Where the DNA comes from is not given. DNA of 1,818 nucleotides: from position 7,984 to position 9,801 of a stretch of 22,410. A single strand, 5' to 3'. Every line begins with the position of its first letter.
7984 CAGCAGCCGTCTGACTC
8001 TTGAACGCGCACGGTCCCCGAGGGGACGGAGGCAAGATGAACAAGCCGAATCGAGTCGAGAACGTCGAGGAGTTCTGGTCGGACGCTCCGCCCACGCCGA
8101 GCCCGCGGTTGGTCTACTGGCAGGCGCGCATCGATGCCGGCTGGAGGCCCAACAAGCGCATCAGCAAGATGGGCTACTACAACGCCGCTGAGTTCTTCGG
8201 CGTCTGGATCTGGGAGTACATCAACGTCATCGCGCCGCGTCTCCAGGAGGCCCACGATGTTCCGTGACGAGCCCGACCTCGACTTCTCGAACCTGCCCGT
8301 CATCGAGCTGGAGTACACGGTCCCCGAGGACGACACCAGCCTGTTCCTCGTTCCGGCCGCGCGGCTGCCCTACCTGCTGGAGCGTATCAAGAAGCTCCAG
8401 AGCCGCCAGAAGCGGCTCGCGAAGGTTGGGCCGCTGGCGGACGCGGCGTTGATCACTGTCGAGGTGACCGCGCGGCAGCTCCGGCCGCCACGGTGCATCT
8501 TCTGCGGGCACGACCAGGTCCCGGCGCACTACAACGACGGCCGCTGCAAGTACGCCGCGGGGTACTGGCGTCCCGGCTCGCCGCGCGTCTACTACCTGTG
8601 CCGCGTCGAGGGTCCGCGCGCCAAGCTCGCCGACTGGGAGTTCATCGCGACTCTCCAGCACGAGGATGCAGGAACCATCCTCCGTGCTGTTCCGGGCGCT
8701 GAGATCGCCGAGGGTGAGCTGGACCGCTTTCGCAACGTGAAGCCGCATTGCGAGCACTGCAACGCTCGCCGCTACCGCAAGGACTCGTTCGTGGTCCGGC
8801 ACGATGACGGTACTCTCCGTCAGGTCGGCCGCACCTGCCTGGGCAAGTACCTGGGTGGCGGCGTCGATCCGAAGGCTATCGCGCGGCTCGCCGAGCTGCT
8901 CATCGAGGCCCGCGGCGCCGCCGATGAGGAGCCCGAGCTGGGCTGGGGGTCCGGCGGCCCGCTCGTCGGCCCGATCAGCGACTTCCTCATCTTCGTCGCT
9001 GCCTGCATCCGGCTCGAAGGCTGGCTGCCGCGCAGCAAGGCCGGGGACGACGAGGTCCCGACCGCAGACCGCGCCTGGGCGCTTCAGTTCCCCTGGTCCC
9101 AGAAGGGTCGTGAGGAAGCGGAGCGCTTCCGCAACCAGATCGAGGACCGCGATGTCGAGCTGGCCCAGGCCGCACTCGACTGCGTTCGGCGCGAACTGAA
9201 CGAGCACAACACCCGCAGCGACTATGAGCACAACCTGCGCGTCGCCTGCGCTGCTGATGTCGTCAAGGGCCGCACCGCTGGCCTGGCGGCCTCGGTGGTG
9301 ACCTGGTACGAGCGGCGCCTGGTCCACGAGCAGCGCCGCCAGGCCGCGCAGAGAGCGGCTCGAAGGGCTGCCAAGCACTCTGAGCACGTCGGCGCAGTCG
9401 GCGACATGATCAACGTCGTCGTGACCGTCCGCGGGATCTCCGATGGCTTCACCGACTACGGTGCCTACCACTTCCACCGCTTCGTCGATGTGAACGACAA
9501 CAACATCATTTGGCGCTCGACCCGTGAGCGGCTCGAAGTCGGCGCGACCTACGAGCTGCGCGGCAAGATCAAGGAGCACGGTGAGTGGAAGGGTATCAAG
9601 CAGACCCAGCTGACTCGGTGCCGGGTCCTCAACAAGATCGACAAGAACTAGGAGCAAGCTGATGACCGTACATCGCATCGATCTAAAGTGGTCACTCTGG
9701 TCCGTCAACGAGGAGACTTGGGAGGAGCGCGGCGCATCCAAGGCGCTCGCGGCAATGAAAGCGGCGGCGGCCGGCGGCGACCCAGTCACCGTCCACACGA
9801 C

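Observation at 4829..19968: Family of leaderless promoters with a conserved extended -10 (GTGATAGnnT or GTGTAnnnT) 6-8 nt before the start codon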

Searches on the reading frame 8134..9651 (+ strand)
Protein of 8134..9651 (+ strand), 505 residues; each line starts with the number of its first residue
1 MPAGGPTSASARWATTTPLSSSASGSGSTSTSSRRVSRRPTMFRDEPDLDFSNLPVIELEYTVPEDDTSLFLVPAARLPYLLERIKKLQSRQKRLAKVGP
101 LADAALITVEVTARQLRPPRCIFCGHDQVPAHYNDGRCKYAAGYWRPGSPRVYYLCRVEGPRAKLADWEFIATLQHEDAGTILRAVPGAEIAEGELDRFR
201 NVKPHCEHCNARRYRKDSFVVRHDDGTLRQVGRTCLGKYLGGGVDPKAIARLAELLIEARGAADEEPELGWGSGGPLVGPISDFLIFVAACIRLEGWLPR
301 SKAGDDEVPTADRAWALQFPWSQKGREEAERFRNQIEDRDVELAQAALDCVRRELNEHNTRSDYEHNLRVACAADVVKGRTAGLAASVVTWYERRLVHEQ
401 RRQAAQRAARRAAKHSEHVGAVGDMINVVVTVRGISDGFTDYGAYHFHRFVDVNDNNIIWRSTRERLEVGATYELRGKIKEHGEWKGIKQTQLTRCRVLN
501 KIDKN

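Call 8: search_protein_families(library=pfam, proteins=[window:8134-9651:+], max_evalue=0.01)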
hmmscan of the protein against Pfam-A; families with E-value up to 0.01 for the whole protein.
window:8134-9651:+ (505 aa): 0 families

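Call 12: find_related_loci(query=window:8134-9651:+, collection=viral_contigs, flank=10000)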
Query window:8134-9651:+ (505 aa) in viral_contigs; peptide patterns used: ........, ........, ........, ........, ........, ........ (x = any residue, [..] = any of these).
9 stretches matched a pattern, but none encodes a relative of the query by tblastn (E <= 1e-3).

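Call 13: search_dna_similar(query=window:8134-9651:+, collection=phages, mode=protein, max_rows=15)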
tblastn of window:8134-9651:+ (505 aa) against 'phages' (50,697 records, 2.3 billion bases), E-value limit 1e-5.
Records with a match: 126; places in all: 126; records where one place covers at least 80% of the query: 6.
Best place of each record, by identity: <60% 126.
By first word of the organism name: Vibrio 86; Aeromonas 11; Streptomyces 4; Rhodococcus 4; Cronobacter 4; Gordonia 3; Ruegeria 2; Brevundimonas 2; Tunturiibacter 1; Rhodobacter 1; and 8 more.
By host as written in the record: - 70; Aeromonas salmonicida 7; Vibrio parahaemolyticus 5; Ruegeria pomeroyi DSS-3 3; Aeromonas hydrophila 3; Vibrio sp. 3; Streptomyces griseofuscus ATCC 23916 2; Streptomyces mirabilis NRRL B-2400 2; and 23 more.
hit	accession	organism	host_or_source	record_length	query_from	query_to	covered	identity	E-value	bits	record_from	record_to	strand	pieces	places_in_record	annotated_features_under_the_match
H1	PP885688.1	Tunturiibacter phage Tunturi_5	Tunturiibacter psychrotolerans X4BP1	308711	62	502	87%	28.0%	1e-29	129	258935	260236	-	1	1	RecT-like ssDNA annealing protein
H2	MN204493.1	Streptomyces phage Zuko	Streptomyces griseofuscus ATCC 23916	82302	149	503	70%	29.3%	1e-21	105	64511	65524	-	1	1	84: hypothetical protein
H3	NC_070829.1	Streptomyces phage Zuko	Streptomyces griseofuscus ATCC 23916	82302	149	503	70%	29.3%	1e-21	105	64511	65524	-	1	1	84: hypothetical protein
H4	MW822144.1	Streptomyces phage KimJongPhill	Streptomyces mirabilis NRRL B-2400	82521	149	503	70%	28.8%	5e-22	106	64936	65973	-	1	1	88: hypothetical protein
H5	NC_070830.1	Streptomyces phage KimJongPhill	Streptomyces mirabilis NRRL B-2400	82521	149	503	70%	28.8%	5e-22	106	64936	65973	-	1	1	88: hypothetical protein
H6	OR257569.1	Ruegeria phage RpAliso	Ruegeria pomeroyi DSS-3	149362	148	499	70%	29.0%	4e-25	115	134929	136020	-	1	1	hypothetical protein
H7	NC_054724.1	Rhodococcus phage Finch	Rhodococcus erythropolis RIA 643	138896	148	499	70%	28.6%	7e-17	90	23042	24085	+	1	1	27: hypothetical protein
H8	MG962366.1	Rhodococcus phage Finch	Rhodococcus erythropolis RIA 643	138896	148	499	70%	28.6%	7e-17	90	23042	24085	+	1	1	27: hypothetical protein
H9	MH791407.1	Aeromonas phage AsFcp_4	Aeromonas salmonicida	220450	85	497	82%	23.7%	2e-18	95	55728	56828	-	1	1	hypothetical protein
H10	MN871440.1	Aeromonas phage AsFcp_1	Aeromonas salmonicida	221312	85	497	82%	23.7%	2e-18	95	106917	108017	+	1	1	record has no annotation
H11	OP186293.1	Rhodobacter phage RcXuper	Rhodobacter capsulatus YW1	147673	158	499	68%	28.6%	2e-22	107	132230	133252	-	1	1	hypothetical protein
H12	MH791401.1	Aeromonas phage AsFcp_2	Aeromonas salmonicida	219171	85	497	82%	23.5%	1e-17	93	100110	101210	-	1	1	hypothetical protein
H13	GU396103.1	Aeromonas phage PX29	Aeromonas salmonicida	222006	85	497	82%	23.5%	2e-17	92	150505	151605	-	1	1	conserved hypothetical protein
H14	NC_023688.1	Aeromonas phage PX29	Aeromonas salmonicida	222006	85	497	82%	23.5%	2e-17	92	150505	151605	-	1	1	hypothetical protein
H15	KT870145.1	Roseobacter phage DSS3P8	Ruegeria pomeroyi DSS-3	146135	118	499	76%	25.4%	9e-20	99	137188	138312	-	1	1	hypothetical protein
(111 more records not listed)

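Call 14: find_encoding_contigs(protein=window:8134-9651:+, flank=10000, max_places=6)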
Protein window:8134-9651:+ (505 aa): no gene with exactly this product is on record in the collection.

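Call 15: find_homologous_proteins(query=window:8134-9651:+)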
Query window:8134-9651:+ (505 aa): 45 proteins with E <= 0.001 among 8000 candidates.
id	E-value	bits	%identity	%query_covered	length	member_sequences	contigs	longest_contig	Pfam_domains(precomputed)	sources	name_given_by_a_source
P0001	0.0e+0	1079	100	92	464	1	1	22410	-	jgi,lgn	-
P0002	2.3e-212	724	69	91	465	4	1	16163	-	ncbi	-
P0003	7.2e-199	680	66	90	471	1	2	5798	-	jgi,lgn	jgi:hypothetical protein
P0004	3.9e-122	427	48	85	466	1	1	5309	-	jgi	jgi:hypothetical protein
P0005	2.3e-113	398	47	85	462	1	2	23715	-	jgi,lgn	jgi:hypothetical protein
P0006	1.2e-105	372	45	85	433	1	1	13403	-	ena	-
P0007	2.2e-87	312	40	86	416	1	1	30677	-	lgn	-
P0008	4.9e-83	298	39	85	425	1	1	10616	-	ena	-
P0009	6.8e-83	297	37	86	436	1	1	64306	-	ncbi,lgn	-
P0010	8.6e-81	290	38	85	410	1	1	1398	-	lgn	-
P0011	1.1e-78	283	40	84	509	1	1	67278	-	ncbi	-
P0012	1.1e-74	270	39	84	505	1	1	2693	-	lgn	-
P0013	5.8e-71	258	37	85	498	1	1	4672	-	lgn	-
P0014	9.5e-47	178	34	67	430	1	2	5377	-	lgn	-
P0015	6.6e-46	175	33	84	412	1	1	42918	-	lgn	-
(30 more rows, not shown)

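Call 16: find_encoding_contigs(protein=P0001, flank=10000, max_places=3)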
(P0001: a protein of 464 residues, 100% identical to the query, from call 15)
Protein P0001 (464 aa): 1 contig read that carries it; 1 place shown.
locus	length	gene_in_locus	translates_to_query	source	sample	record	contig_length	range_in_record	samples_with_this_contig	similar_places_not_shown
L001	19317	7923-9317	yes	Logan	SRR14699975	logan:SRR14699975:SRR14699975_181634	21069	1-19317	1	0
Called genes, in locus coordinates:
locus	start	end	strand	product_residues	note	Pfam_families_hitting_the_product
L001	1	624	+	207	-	?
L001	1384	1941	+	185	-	-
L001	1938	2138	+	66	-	-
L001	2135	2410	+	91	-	-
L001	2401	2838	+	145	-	-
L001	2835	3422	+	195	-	-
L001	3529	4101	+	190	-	-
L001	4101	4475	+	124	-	PF24963:DUF7768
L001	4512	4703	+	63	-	-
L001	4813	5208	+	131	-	-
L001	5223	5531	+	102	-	PF07866:DUF1653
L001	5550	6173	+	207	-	-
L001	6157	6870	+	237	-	-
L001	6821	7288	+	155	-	PF01928:CYTH (weak)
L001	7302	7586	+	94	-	-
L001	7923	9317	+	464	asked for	-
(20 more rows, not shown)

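Call 17: find_encoding_contigs(protein=P0002, flank=10000, max_places=3)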
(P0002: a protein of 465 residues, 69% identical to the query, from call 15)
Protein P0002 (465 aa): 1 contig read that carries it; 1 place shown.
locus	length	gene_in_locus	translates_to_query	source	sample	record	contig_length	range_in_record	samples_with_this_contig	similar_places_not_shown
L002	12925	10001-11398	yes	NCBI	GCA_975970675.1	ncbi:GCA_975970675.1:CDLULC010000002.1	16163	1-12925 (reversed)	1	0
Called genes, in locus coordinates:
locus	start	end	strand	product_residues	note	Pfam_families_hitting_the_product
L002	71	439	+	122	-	-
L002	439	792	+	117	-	-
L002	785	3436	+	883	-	PF17795:Vault_3 (weak), PF11978:MVP_shoulder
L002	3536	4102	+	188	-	PF06908:YpsA, PF02481:DNA_processg_A (weak)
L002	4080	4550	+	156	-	-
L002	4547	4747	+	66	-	-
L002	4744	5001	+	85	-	-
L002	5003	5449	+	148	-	-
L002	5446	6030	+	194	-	-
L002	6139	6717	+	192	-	-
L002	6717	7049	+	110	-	PF24963:DUF7768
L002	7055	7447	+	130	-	-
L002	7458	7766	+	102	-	PF07866:DUF1653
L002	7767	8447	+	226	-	-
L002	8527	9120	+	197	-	-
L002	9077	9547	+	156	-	-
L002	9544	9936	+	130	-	-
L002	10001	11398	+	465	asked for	-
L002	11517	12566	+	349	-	-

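Call 25: find_encoding_contigs(protein=P0005, flank=10000, max_places=2)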
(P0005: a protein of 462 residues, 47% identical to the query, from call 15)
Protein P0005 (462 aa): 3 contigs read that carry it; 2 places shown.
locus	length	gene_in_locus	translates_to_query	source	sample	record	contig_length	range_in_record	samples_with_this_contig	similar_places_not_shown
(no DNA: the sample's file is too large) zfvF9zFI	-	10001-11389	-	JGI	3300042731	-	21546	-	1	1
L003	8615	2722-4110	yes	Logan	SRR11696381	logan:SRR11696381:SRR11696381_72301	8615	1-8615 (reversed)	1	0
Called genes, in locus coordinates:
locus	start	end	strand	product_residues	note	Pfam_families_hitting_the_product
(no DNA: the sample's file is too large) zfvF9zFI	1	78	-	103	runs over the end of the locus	-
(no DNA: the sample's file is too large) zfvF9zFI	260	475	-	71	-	PF13384:HTH_23, PF13518:HTH_28, PF13551:HTH_29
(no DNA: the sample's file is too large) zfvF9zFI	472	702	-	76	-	-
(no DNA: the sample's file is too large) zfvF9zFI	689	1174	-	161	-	-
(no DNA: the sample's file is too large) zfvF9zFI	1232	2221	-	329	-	-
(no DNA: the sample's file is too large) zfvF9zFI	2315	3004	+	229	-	-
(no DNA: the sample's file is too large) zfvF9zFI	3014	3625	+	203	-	-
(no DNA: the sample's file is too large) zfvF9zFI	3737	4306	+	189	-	-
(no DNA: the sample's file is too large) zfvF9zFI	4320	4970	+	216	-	-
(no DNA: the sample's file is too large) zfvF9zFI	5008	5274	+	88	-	-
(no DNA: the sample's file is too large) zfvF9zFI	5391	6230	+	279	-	-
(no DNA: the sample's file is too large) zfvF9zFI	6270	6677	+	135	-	-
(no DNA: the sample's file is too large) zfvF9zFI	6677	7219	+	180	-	-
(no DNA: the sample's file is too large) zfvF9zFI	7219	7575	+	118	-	-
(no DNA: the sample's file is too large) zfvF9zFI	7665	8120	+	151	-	-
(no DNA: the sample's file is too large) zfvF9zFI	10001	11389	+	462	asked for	-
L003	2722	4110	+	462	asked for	-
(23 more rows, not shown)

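Call 26: find_encoding_contigs(protein=P0003, flank=10000, max_places=2)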
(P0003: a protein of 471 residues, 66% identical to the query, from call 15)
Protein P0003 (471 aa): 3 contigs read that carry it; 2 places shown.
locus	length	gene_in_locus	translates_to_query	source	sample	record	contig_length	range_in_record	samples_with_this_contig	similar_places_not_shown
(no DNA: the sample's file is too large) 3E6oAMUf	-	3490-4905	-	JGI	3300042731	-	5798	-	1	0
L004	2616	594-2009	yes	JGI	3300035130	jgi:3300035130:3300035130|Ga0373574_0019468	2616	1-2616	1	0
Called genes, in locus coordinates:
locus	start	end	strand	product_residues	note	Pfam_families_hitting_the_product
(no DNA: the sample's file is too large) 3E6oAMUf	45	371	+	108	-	PF24963:DUF7768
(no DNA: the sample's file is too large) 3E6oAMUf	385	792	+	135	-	-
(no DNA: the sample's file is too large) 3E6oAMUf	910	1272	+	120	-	PF07866:DUF1653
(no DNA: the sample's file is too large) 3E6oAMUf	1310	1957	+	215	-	-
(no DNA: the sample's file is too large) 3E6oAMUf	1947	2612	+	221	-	-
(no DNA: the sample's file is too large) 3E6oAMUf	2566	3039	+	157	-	PF01928:CYTH (weak)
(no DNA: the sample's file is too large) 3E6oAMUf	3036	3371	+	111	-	-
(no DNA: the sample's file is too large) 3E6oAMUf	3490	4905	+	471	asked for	-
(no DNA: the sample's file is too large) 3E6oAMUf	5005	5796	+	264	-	?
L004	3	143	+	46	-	?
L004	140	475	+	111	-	-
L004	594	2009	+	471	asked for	-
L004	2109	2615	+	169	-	?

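Call 27: find_encoding_contigs(protein=P0009, flank=10000, max_places=2)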
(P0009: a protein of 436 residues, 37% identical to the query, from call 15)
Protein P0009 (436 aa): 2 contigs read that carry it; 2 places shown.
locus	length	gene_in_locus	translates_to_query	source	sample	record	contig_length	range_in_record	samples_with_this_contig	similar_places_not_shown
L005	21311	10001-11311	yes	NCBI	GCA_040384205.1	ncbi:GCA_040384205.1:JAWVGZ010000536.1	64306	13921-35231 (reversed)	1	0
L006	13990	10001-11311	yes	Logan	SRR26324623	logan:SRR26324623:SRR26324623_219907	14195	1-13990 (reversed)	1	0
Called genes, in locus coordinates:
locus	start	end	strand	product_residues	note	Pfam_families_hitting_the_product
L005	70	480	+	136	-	-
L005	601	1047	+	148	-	-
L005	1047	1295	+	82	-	-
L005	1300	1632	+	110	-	-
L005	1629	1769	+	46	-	-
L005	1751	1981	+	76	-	-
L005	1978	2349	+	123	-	-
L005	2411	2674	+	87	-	-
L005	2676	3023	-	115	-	-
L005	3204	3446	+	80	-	-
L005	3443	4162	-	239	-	PF02945:Endonuclease_7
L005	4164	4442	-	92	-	-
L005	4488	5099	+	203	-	PF00156:Pribosyltran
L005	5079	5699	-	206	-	-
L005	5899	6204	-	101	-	-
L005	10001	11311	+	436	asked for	-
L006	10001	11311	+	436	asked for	-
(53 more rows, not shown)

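Call 35: find_related_loci(query=A1, collection=metagenome_contigs, flank=10000)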
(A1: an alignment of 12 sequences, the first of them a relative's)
Query A1 (464 aa) in metagenome_contigs; peptide patterns used: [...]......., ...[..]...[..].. (x = any residue, [..] = any of these).
600 stretches matched a pattern (row limit reached: there are more); 413 encode a relative of the query (tblastn E <= 1e-3); the best 80 are kept; 80 distinct loci.
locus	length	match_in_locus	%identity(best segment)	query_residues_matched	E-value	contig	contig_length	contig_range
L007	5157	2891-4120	39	30-456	1e-77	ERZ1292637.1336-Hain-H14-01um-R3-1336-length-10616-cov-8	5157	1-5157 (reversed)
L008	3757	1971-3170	37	30-460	4e-70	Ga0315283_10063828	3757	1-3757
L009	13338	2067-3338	37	21-457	5e-66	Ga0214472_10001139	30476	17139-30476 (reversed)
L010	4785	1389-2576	36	30-459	1e-62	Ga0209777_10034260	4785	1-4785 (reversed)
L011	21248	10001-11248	35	25-457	4e-61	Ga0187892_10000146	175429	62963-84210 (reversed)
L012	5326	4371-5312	41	25-353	2e-57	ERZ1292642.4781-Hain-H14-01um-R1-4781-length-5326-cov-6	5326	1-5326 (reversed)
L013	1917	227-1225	33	111-460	2e-54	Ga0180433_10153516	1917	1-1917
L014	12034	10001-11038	35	114-457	1e-52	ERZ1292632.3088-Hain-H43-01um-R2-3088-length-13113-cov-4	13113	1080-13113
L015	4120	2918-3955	35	114-457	1e-52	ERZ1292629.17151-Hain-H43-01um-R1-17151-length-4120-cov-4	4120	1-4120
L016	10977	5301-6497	30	29-458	4e-52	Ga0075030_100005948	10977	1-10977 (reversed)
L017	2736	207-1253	36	117-463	4e-51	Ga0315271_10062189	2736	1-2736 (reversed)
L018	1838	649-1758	35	110-463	6e-52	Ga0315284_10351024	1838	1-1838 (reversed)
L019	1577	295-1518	29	25-457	2e-51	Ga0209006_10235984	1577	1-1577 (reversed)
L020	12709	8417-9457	33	110-458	1e-48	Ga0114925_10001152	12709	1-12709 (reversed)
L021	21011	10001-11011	35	111-457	1e-47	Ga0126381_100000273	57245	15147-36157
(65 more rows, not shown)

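Call 38: find_related_loci(query=A1, collection=genome_contigs, flank=10000)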
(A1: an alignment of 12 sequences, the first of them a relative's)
Query A1 (464 aa) in genome_contigs; peptide patterns used: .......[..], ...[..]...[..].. (x = any residue, [..] = any of these).
49 stretches matched a pattern; 17 encode a relative of the query (tblastn E <= 1e-3); 17 distinct loci.
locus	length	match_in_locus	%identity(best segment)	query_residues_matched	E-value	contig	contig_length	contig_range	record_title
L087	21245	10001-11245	30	30-462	2e-45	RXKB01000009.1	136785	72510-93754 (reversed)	MAG: Candidatus Dependentiae bacterium isolate AWTP1-30 sample_9_scaffold_7, whole genome shotgun sequence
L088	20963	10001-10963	30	127-456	6e-35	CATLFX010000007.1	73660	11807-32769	MAG TPA_asm: uncultured Oscillospiraceae bacterium isolate MGG08797_1680015495 genome assembly, contig: ERR3199617_481,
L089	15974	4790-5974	26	8-458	5e-25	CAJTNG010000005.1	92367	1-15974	MAG TPA_asm: uncultured Anaeroplasmataceae bacterium isolate MGBC104323 genome assembly, contig: MGBC104323.5, whole gen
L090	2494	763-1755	27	123-458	3e-23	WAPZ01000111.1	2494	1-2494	MAG: Candidatus Heimdallarchaeota archaeon isolate S146_22 k151_207023, whole genome shotgun sequence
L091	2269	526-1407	29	151-457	3e-23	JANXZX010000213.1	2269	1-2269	MAG: Geobacteraceae bacterium isolate GL140_5_metabat_114 GL140_5_k141_961588, whole genome shotgun sequence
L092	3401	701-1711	25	112-456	2e-21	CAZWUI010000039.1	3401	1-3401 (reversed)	MAG TPA_asm: uncultured Bacteroidaceae bacterium isolate SRP350583_co2_434 genome assembly, contig: NODE_41226_length_34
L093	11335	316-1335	25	106-458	3e-20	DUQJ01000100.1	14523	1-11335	MAG TPA_asm: Clostridiales bacterium isolate AS08sgBPME_396 172913_AS08, whole genome shotgun sequence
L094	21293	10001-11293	30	28-455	2e-46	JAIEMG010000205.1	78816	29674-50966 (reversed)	MAG: Gemmataceae bacterium isolate co.spades.CONCOCT.2.5kb_030 c_000000000005, whole genome shotgun sequence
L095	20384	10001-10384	29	341-458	9e-12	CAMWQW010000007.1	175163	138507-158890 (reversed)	MAG TPA_asm: uncultured Lachnospiraceae bacterium isolate SRR14411251_bin.11_metawrap_v1.3_MAG genome assembly, contig:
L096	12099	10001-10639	26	277-461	4e-10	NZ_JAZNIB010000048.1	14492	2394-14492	MAG: Methanobrevibacter sp. isolate T1900044688_TS20190154.MAGScoT_cleanbin_000013 SGB_1738_k141_796057, whole genome sh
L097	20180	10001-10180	37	399-458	1e-9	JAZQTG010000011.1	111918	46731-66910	MAG: Acutalibacteraceae bacterium isolate T1900045192_TC20190188.MAGScoT_cleanbin_000001 SGB_5294_k141_1407615, whole ge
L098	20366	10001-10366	25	343-458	4e-9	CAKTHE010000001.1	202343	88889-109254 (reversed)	MAG: uncultured Dysosmobacter sp. isolate REFINED_METABAT215_TOP10_CONTIGS_1500_ASSEMBLY_K77_MERGED__Hadza_MoBio_hadza-E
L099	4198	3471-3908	26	303-458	4e-7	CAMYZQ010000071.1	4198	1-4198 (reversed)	MAG TPA_asm: uncultured Firmicutes bacterium isolate SRR10912535_bin.80_metaWRAP_v1.3_MAG genome assembly, contig: ERZ14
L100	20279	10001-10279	31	375-457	5e-6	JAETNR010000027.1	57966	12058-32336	MAG: Blautia sp. isolate S10_Bin4 scaffold_563_2, whole genome shotgun sequence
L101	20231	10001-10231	29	393-454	3e-5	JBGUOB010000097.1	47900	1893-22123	MAG: Candidatus Cryptobacteroides sp. isolate ruminal_MAG_197 ruminal_MAG_197_contig_0097, whole genome shotgun sequence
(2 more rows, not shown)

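Call 49: list_cluster_members(proteins=[P0002, P0011, P0009, P0050])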
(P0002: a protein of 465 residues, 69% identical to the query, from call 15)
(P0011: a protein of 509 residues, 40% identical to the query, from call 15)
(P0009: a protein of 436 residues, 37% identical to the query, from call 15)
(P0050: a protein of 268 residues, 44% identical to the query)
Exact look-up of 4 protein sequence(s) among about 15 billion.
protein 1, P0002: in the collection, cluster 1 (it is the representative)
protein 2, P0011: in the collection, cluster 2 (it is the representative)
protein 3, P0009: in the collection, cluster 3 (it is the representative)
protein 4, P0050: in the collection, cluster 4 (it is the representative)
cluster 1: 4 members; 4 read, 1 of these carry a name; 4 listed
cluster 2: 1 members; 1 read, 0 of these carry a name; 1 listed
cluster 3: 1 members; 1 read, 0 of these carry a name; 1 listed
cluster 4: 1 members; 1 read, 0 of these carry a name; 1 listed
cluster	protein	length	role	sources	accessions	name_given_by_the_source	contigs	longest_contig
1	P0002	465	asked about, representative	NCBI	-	-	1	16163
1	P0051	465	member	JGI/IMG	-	hypothetical protein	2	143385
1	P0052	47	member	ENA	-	-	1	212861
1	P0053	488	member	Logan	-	-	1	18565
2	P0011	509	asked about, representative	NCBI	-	-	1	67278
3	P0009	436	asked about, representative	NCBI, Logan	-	-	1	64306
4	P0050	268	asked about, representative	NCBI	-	-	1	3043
